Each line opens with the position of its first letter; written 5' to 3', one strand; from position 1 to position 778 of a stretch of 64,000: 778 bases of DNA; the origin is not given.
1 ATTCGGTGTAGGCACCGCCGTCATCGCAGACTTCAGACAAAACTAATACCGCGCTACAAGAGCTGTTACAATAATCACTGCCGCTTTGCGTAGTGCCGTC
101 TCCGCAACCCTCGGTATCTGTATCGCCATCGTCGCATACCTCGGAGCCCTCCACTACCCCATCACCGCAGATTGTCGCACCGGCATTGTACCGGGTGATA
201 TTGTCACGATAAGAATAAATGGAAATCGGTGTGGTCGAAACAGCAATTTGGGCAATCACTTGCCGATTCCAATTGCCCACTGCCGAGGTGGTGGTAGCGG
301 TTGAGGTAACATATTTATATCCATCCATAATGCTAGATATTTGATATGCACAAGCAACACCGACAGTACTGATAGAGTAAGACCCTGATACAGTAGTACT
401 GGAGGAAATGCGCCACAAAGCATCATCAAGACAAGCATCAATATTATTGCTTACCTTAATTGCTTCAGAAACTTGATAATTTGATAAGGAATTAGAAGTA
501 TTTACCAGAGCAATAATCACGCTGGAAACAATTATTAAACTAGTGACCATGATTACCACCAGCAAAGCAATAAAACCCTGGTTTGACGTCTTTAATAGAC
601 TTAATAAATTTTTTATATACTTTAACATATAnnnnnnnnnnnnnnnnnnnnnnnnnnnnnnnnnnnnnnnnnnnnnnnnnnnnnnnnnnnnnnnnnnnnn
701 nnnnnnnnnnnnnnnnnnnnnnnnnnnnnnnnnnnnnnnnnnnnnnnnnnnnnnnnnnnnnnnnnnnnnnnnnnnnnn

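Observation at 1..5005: Giant pilin-like proteins carrying LamG (concanavalin-like) lectin domains and Cys-rich CGDG/CDDG repeats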

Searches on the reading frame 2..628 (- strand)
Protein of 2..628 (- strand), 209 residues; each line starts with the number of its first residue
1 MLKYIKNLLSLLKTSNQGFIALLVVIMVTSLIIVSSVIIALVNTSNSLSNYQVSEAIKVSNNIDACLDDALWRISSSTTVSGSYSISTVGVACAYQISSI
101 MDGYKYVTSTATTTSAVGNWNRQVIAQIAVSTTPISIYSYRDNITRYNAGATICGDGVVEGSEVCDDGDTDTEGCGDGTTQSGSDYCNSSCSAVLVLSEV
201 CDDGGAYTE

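Call 8: search_protein_families(library=pfam, proteins=[window:2-628:-], max_evalue=1)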
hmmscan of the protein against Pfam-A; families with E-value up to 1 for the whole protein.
window:2-628:- (209 aa): 2 families
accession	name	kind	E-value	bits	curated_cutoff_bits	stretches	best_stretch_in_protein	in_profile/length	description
PF13948.11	DUF4215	-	0.034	14.9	27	0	152-175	19-43/47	Domain of unknown function (DUF4215)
PF15145.11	DUF4577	-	0.062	13.7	27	1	19-50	64-94/128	Domain of unknown function (DUF4577)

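Call 9: search_protein_families(library=ncbifam, proteins=[window:2-628:-], max_evalue=1)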
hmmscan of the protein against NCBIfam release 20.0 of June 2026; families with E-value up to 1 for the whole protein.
window:2-628:- (209 aa): 1 family
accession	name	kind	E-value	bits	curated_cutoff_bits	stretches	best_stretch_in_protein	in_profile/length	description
TIGR02232.1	myxo_disulf_rpt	repeat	0.0036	17.1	20.8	1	152-175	2-26/38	cysteine-rich acidic repeat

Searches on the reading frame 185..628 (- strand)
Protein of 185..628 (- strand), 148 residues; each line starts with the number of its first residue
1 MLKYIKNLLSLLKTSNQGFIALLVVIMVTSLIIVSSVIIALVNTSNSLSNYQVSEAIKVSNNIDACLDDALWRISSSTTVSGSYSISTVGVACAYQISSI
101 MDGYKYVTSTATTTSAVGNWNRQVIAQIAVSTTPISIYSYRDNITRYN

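Call 64: search_protein_representatives(protein=window:185-628:-)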
Query: 148 residues. Proteins with E-value up to 0.001 (for the whole library): 68; up to 1e-10: 23; up to 1e-30: 10. The best 68 are listed.
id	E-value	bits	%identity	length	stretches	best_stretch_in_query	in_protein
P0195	5.1e-44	165.7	63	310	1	14-145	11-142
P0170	1.0e-39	151.8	60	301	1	11-144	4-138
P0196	3.1e-39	150.2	58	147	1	16-145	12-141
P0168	1.4e-38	148.1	57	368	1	12-145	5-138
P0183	6.8e-38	145.9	52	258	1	2-147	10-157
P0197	9.8e-35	135.7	52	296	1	6-143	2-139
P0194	2.4e-34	134.4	53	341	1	13-144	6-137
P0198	7.3e-33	129.7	50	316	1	15-147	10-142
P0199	1.3e-32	128.8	52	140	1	9-144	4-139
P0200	7.6e-32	126.4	53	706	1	10-142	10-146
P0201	1.1e-30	122.6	51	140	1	12-143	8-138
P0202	5.8e-30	120.3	49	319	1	15-148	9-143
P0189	7.7e-30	119.9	49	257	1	3-145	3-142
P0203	1.6e-28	115.6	45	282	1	9-147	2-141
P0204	3.6e-28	114.5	45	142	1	7-145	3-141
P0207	8.6e-25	103.6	41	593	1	12-144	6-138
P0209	1.5e-20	89.9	38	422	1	16-143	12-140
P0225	5.6e-05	39.6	32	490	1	11-146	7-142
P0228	1.1e-04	38.7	31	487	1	17-145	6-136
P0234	2.2e-04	37.7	29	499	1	16-143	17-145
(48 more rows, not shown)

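Call 69: search_protein_families(library=pfam, proteins=[P0200, P0207, P0209, P0225, P0228, P0234, P0195], max_evalue=0.01)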
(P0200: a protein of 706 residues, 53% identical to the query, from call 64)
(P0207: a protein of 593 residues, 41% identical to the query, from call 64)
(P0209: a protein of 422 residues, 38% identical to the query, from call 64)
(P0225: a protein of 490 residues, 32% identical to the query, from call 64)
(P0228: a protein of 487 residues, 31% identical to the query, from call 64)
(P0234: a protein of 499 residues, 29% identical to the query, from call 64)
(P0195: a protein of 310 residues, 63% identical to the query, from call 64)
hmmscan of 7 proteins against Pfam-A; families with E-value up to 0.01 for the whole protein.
P0200 (706 aa): 8 families
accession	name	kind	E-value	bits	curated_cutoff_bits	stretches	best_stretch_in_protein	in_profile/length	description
PF00041.27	fn3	-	2.7e-09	37.5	25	1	165-250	2-68/84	Fibronectin type III domain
PF08517.17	AXH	-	1.9e-06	28.8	33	1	395-429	69-103/116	Ataxin-1 and HBP1 module (AXH)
PF16656.11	Pur_ac_phosph_N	-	5.9e-06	27.2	30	1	169-252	6-82/93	Purple acid Phosphatase, N-terminal domain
PF07591.16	PT-HINT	-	3.4e-05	24.6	27.7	1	347-491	4-136/137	Pretoxin HINT domain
PF14890.11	Intein_splicing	-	9.3e-05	22.7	35.8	1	345-491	1-155/155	Intein splicing domain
PF14623.11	Vint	-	0.00013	22.3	27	1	338-413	2-71/166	Hint-domain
PF05203.21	Hom_end_hint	-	0.00079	19.9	32.1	1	338-366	1-29/228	Hom_end-associated Hint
PF01079.26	Hint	-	0.0016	18.5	29.7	1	336-377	11-51/213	Hint module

P0207 (593 aa): 1 family
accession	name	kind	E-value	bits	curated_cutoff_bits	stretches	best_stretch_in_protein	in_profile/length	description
PF13385.13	Laminin_G_3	-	7.7e-12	46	27.6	1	304-458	1-150/151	Concanavalin A-like lectin/glucanases superfamily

P0209 (422 aa): 1 family
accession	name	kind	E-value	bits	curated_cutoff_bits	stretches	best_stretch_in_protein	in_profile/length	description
PF09134.16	Invasin_D3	-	0.0072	17.2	33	1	224-252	50-80/98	Invasin, domain 3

P0225 (490 aa): 0 families

P0228 (487 aa): 1 family
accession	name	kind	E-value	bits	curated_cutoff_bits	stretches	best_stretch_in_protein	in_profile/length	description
PF08309.17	LVIVD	-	5.7e-05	22.8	20.2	0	460-474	6-20/42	LVIVD repeat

P0234 (499 aa): 0 families

P0195 (310 aa): 0 families
